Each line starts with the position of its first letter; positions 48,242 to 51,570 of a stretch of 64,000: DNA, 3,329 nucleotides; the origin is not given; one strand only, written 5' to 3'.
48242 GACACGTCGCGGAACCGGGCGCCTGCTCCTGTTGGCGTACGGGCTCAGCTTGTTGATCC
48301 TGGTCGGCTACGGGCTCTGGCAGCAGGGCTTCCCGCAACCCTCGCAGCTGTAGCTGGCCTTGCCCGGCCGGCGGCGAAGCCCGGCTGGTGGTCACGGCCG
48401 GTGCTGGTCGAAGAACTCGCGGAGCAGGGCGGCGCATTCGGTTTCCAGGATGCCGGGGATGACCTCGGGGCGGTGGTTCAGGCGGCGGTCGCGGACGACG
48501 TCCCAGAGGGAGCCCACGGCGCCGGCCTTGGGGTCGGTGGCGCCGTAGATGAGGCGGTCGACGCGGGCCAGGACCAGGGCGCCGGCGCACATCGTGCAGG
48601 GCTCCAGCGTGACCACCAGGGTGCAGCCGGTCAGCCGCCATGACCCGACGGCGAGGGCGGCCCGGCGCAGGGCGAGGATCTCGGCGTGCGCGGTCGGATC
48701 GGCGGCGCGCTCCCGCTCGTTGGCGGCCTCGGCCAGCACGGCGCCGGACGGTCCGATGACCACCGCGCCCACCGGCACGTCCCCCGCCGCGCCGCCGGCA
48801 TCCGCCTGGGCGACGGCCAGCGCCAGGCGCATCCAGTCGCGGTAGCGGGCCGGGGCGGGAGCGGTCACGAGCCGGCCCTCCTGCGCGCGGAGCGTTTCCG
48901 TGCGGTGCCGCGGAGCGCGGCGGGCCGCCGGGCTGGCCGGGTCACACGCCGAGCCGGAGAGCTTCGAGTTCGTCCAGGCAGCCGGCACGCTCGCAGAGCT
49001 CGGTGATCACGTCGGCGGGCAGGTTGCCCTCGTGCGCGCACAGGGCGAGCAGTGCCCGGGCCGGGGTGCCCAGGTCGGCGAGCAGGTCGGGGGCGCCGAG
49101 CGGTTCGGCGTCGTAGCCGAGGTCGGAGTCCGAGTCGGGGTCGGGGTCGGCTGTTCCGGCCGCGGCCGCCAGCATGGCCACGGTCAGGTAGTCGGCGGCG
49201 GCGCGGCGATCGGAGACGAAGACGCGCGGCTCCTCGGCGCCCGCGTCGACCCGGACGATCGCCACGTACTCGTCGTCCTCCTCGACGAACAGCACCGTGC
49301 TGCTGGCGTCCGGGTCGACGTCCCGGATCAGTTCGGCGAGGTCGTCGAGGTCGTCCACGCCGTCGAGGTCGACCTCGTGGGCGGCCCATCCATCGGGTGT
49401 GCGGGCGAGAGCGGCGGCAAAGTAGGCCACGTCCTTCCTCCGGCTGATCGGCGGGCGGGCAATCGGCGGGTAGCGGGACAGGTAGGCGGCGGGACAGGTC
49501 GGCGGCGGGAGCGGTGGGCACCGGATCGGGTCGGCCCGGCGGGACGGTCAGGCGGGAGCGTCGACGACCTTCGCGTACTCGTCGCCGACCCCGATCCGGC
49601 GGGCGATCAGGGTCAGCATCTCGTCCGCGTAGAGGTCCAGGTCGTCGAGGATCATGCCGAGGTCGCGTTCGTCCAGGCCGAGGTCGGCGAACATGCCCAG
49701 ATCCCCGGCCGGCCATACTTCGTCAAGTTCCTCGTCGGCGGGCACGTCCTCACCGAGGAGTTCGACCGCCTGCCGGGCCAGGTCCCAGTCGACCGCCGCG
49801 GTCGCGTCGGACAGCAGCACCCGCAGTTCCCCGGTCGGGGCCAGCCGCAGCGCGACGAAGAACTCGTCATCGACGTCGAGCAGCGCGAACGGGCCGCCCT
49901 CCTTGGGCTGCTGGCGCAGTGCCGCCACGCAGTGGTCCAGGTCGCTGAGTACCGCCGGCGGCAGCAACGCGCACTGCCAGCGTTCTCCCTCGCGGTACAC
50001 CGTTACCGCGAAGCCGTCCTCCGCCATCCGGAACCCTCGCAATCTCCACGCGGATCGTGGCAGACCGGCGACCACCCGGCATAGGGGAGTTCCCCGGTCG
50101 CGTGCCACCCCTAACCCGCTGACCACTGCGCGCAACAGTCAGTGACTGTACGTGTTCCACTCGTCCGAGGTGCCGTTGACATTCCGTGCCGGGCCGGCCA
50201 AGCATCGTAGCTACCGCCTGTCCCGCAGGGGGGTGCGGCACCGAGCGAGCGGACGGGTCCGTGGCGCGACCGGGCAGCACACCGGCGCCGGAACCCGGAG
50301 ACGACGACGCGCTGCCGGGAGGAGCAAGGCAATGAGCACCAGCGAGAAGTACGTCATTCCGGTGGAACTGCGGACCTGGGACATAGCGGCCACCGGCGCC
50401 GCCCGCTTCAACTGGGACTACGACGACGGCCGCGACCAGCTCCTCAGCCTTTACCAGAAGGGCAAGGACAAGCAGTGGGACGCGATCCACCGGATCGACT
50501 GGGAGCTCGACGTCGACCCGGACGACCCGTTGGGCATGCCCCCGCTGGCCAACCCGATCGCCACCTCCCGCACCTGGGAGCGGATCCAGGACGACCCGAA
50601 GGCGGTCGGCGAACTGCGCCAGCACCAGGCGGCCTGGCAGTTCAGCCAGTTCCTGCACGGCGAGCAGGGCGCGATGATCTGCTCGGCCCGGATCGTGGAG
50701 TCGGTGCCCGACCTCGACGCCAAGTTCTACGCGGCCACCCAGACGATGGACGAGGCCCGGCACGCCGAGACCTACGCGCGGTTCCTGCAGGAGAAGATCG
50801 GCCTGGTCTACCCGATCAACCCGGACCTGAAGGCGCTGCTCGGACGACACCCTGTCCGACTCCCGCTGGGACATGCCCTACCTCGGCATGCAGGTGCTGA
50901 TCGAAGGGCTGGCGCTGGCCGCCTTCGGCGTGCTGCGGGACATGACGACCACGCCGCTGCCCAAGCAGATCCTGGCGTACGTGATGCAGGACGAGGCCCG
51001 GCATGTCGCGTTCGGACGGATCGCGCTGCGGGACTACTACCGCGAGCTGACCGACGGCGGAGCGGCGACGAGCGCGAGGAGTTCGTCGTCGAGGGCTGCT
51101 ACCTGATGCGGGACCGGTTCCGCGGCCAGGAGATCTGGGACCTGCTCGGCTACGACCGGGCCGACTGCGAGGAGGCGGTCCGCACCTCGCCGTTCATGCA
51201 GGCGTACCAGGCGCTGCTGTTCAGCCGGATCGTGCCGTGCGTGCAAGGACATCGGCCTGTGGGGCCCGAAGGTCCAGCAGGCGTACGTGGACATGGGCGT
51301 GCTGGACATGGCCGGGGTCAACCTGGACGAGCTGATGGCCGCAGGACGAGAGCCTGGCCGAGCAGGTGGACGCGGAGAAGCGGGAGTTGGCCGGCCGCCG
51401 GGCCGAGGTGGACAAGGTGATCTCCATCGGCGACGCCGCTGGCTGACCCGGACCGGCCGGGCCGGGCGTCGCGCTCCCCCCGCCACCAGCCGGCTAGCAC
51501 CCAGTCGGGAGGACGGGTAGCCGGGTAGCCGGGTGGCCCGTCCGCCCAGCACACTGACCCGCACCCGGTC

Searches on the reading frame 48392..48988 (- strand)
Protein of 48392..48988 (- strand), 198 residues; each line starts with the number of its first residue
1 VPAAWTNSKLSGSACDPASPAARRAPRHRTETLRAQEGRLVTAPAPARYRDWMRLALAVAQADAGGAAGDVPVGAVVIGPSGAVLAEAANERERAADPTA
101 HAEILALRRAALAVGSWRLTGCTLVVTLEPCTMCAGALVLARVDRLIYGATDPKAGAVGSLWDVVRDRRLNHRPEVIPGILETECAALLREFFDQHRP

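Call 14: search_protein_families(library=pfam, proteins=[window:48392-48988:-], max_evalue=0.01)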
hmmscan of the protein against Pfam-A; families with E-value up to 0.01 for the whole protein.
window:48392-48988:- (198 aa): 3 families
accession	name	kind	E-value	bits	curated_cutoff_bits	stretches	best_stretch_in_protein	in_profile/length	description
PF14437.12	MafB19-deam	-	1.2e-35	122.9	27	1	51-197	5-142/142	MafB19-like deaminase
PF00383.29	dCMP_cyt_deam_1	-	3.9e-26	91.3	25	1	50-149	5-101/102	Cytidine and deoxycytidylate deaminase zinc-binding region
PF14439.12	Bd3614-deam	-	2.9e-07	30.9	38.5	1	71-149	8-89/113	Bd3614-like deaminase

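Call 50: find_homologous_proteins(query=window:48392-48988:-, max_evalue=1e-30)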
Query window:48392-48988:- (198 aa): 8000 proteins with E <= 1e-30 among 8000 candidates; the best 120 are listed.
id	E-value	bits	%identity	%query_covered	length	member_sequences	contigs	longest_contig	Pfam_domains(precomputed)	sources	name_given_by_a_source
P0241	8.7e-96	337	99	80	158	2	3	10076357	PF00383.30,PF14437.13,PF14439.13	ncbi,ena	-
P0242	2.3e-87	310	89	80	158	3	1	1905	PF00383.30,PF14437.13,PF14439.13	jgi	jgi:tRNA(adenine34) deaminase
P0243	6.8e-87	308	100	74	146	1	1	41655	PF00383.30,PF14437.13,PF14439.13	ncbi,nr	ncbi:MAG TPA: tRNA adenosine(34) deaminase TadA [Mycobacteriales bacterium]|nr:tRNA adenosine(34) de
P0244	9.2e-85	301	97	74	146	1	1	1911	PF00383.30,PF14437.13,PF14439.13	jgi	jgi:tRNA(adenine34) deaminase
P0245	7.0e-81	289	85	79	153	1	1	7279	PF00383.30,PF14437.13,PF14439.13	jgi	jgi:tRNA(adenine34) deaminase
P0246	3.5e-68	247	80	74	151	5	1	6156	PF00383.30,PF14437.13,PF14439.13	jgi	jgi:tRNA(adenine34) deaminase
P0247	4.8e-68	247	81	73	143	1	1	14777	PF00383.30,PF14437.13,PF14439.13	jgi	jgi:tRNA(adenine34) deaminase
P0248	1.2e-67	246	87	65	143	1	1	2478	PF00383.30,PF14437.13,PF14439.13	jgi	jgi:tRNA(adenine34) deaminase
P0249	2.0e-67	245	76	79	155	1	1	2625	PF00383.30,PF14437.13,PF14439.13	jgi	jgi:tRNA(adenine34) deaminase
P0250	8.9e-67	243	83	65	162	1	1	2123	PF00383.30,PF14437.13,PF14439.13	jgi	jgi:tRNA(adenine34) deaminase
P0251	2.2e-65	238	77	76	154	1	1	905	PF00383.30,PF14437.13,PF14439.13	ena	-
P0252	3.5e-65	238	74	79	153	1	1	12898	PF00383.30,PF14437.13,PF14439.13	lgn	-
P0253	4.4e-65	237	76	75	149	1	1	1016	PF00383.30,PF14437.13,PF14439.13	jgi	jgi:tRNA(adenine34) deaminase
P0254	8.4e-65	236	83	65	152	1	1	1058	PF00383.30,PF14437.13,PF14439.13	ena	-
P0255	1.4e-64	236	79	74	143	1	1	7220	PF00383.30,PF14437.13,PF14439.13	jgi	jgi:tRNA(adenine34) deaminase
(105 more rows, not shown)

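Call 51: find_encoding_contigs(protein=P0241, flank=10000, max_places=4)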
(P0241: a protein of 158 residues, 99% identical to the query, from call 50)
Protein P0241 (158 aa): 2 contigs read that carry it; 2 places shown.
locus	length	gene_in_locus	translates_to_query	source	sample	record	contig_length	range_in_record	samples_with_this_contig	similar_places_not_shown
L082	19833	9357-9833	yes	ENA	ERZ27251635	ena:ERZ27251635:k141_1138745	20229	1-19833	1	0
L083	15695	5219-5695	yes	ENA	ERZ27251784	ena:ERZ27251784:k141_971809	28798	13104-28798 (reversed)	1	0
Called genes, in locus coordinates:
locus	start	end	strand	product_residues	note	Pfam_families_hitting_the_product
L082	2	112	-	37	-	?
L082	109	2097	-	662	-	PF00432:Prenyltrans (faint), PF07678:TED_complement (faint), PF13249:SQHop_cyclase_N, PF13243:SQHop_cyclase_C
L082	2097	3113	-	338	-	PF00348:polyprenyl_synt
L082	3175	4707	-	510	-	PF07992:Pyr_redox_2 (faint), PF00890:FAD_binding_2 (weak), PF01266:DAO, PF01593:Amino_oxidase, PF12831:FAD_oxidored (weak), PF13450:NAD_binding_8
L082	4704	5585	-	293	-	PF00494:SQS_PSY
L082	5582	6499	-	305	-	PF00494:SQS_PSY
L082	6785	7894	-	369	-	PF11583:AurF (faint)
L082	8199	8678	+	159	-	PF27101:Rv3753c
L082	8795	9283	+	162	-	PF27101:Rv3753c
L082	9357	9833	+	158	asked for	PF00383:dCMP_cyt_deam_1, PF14437:MafB19-deam, PF14439:Bd3614-deam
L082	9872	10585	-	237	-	-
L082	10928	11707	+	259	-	-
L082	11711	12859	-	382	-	-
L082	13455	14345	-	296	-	-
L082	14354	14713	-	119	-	-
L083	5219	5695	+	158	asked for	PF00383:dCMP_cyt_deam_1, PF14437:MafB19-deam, PF14439:Bd3614-deam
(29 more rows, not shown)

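Call 52: find_encoding_contigs(protein=P0243, flank=10000, max_places=3)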
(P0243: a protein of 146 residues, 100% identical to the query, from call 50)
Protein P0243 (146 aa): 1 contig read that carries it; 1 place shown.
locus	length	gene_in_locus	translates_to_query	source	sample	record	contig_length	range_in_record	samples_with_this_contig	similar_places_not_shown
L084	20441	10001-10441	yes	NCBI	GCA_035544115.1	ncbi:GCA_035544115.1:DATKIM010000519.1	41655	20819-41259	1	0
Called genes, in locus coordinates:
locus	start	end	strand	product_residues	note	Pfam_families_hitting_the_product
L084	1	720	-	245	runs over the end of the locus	PF01048:PNP_UDP_1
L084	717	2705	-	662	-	PF00432:Prenyltrans (faint), PF07678:TED_complement (faint), PF13249:SQHop_cyclase_N, PF13243:SQHop_cyclase_C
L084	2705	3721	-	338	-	PF00348:polyprenyl_synt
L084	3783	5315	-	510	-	PF07992:Pyr_redox_2 (faint), PF00890:FAD_binding_2 (weak), PF01266:DAO, PF01593:Amino_oxidase, PF12831:FAD_oxidored (weak), PF13450:NAD_binding_8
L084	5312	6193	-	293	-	PF00494:SQS_PSY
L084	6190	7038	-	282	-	PF00494:SQS_PSY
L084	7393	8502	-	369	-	PF11583:AurF (faint)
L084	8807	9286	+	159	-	PF27101:Rv3753c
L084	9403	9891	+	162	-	PF27101:Rv3753c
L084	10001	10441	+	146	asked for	PF00383:dCMP_cyt_deam_1, PF14437:MafB19-deam, PF14439:Bd3614-deam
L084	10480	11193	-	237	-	-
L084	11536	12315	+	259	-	-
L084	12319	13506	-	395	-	-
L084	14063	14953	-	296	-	-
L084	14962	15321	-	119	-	-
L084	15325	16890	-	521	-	-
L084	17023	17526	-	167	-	PF00392:GntR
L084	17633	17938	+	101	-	PF02467:Whib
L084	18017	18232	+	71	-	-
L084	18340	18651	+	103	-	-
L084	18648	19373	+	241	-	PF00990:GGDEF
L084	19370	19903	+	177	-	-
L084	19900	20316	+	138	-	-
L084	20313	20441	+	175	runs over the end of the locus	?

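Call 92: search_protein_families(library=pfam, proteins=[L084:11536-12315:+, L084:12319-13506:-, L084:14063-14953:-, L084:14962-15321:-, L084:15325-16890:-, L084:19370-19903:+, L084:19900-20316:+], max_evalue=0.01)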
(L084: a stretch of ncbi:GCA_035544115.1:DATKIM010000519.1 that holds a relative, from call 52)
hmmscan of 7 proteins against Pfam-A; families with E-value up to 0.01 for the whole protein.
L084:11536-12315:+ (259 aa): 0 families

L084:12319-13506:- (395 aa): 0 families

L084:14063-14953:- (296 aa): 2 families
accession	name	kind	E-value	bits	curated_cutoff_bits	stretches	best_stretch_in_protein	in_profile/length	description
PF13676.11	TIR_2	-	5.8e-05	24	28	1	20-117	6-107/122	TIR domain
PF04471.18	Mrr_cat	-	0.00034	21.1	21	1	168-271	11-112/115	Restriction endonuclease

L084:14962-15321:- (119 aa): 0 families

L084:15325-16890:- (521 aa): 0 families

L084:19370-19903:+ (177 aa): 0 families

L084:19900-20316:+ (138 aa): 0 families

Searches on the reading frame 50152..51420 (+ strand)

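Call 14: search_protein_families(library=pfam, proteins=[window:50152-51420:+], max_evalue=0.01)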
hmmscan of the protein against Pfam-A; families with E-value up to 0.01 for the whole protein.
window:50152-51420:+ (422 aa): 2 families
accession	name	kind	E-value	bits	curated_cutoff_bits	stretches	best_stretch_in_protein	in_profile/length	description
PF11583.14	AurF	-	0.00042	20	29.6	1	97-212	8-125/282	P-aminobenzoate N-oxygenase AurF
PF02332.24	Phenol_Hydrox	-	0.0085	16.1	24.4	0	166-214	78-126/230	Methane/Phenol/Alkene Hydroxylase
